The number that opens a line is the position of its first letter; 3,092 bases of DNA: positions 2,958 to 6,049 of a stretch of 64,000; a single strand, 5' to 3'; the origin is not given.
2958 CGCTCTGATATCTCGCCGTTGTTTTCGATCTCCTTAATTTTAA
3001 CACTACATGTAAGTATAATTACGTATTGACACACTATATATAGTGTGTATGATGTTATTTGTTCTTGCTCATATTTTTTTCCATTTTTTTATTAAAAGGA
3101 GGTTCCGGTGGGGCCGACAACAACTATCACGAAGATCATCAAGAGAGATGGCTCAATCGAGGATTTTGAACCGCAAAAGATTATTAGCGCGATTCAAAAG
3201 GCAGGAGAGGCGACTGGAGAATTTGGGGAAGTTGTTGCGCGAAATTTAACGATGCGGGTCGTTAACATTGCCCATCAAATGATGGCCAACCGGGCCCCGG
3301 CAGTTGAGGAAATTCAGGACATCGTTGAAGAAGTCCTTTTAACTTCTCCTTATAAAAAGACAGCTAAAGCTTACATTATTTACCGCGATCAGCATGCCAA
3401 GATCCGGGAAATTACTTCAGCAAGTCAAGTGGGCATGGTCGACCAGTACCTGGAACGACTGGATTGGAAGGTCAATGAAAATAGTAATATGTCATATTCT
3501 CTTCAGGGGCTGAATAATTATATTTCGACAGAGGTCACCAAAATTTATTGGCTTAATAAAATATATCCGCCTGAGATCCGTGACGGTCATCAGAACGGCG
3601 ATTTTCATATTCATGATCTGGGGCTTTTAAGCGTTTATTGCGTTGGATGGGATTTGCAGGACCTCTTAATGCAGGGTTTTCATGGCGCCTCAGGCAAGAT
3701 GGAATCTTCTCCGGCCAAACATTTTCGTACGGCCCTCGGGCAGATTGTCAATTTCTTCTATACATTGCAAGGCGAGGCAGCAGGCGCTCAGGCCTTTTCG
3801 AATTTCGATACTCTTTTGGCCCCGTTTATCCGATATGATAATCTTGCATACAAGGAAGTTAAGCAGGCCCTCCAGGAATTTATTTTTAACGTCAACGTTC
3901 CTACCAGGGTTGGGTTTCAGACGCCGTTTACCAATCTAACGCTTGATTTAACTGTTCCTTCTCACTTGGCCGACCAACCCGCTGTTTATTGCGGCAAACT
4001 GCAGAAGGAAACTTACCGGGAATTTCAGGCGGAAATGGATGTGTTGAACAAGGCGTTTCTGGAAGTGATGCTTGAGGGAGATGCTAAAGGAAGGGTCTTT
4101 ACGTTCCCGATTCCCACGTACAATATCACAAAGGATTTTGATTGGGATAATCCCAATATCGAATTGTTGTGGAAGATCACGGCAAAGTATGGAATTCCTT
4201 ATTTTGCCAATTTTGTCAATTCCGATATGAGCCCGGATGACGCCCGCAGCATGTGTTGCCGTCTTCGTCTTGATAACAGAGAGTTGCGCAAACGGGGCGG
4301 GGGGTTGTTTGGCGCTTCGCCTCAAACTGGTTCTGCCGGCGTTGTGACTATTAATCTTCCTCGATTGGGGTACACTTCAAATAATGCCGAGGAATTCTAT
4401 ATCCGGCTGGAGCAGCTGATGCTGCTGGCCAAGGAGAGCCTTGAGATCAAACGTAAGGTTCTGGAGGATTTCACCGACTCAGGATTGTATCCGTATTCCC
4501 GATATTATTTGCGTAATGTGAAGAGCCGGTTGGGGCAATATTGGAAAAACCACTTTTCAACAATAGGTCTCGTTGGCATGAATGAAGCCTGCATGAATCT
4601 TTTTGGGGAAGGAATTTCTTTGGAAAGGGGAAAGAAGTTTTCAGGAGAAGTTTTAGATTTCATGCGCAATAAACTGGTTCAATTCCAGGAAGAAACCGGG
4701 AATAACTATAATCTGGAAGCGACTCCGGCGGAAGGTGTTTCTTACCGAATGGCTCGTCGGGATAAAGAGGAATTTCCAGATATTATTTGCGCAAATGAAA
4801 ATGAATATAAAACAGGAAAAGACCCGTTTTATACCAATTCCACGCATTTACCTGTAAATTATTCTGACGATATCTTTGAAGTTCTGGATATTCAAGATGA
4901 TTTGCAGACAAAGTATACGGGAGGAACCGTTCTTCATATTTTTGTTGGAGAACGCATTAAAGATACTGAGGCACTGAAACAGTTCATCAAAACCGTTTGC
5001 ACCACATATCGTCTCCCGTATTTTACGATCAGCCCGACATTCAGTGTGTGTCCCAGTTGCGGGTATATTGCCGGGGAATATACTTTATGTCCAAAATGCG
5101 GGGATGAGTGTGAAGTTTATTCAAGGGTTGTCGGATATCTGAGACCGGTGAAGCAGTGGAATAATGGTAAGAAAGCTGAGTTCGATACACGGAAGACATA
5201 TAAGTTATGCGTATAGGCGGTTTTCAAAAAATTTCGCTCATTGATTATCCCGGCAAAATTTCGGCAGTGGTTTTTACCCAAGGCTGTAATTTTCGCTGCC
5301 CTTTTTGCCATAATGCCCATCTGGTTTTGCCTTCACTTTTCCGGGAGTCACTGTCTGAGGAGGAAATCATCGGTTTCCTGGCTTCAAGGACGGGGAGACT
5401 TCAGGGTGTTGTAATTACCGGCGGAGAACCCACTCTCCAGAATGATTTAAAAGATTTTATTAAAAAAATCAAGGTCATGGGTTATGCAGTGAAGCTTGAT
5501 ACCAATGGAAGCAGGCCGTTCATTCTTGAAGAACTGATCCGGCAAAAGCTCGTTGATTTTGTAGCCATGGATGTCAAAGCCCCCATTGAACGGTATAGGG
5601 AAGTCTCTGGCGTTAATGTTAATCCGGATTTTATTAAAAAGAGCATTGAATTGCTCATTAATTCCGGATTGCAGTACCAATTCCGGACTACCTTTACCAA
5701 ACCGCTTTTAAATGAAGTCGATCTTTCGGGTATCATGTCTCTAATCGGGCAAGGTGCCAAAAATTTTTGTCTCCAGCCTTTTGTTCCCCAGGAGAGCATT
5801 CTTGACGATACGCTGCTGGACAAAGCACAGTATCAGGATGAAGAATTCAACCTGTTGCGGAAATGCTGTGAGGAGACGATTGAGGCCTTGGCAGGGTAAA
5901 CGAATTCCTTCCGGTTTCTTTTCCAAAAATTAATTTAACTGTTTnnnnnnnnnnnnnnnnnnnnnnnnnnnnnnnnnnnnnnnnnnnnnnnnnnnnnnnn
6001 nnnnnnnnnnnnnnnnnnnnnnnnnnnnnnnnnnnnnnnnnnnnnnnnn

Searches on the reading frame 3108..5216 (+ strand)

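Call 58: search_protein_families(library=pfam, proteins=[window:3108-5216:+], max_evalue=0.001)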
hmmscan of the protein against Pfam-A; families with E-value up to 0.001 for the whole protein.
window:3108-5216:+ (702 aa): 2 families
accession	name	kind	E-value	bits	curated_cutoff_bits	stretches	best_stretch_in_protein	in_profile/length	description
PF13597.11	NRDD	-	2e-205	684.2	26.2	1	124-698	1-562/562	Anaerobic ribonucleoside-triphosphate reductase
PF03477.21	ATP-cone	-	1.8e-23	83.3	25.8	1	9-97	2-87/88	ATP cone domain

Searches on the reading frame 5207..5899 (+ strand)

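Call 58: search_protein_families(library=pfam, proteins=[window:5207-5899:+], max_evalue=0.001)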
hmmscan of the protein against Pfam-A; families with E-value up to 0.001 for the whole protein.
window:5207-5899:+ (230 aa): 2 families
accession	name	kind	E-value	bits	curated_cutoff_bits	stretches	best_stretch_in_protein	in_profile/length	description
PF04055.27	Radical_SAM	-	7.2e-20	72.3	29.5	1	21-157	1-143/166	Radical SAM superfamily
PF13353.11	Fer4_12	-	2.9e-08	34.5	22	1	20-93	8-82/137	4Fe-4S single cluster domain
